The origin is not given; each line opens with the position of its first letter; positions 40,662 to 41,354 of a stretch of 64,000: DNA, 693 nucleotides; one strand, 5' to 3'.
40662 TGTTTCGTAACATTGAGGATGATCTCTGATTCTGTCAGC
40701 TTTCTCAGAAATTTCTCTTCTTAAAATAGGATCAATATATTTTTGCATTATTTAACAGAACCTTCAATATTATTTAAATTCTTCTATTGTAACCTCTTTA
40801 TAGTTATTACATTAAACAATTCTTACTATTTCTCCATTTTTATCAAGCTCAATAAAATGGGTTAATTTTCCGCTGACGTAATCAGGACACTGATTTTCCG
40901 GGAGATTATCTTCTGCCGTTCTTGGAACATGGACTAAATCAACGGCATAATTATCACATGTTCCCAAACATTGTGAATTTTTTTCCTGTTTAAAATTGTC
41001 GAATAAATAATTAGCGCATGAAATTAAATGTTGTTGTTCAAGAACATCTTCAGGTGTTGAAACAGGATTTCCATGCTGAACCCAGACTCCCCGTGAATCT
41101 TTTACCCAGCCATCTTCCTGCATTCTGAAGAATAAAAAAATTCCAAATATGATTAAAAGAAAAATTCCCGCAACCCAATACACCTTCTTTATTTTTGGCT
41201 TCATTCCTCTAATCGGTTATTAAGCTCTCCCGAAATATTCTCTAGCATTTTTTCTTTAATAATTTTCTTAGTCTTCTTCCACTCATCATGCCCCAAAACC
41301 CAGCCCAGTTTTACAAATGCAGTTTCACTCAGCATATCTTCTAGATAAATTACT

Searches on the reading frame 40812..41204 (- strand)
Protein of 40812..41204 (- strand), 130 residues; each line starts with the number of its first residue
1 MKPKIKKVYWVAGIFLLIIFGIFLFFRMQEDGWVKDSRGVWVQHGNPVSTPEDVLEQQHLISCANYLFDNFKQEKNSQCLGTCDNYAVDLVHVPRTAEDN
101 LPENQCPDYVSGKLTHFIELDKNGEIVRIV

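Call 60: search_protein_families(library=pfam, proteins=[window:40812-41204:-], max_evalue=0.01)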
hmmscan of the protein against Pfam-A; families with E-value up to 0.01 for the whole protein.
window:40812-41204:- (130 aa): 1 family
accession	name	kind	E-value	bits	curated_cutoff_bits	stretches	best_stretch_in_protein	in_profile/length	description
PF15805.10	SCNM1_acidic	-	0.0032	17.5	27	1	25-43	11-29/47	Acidic C-terminal region of sodium channel modifier 1 SCNM1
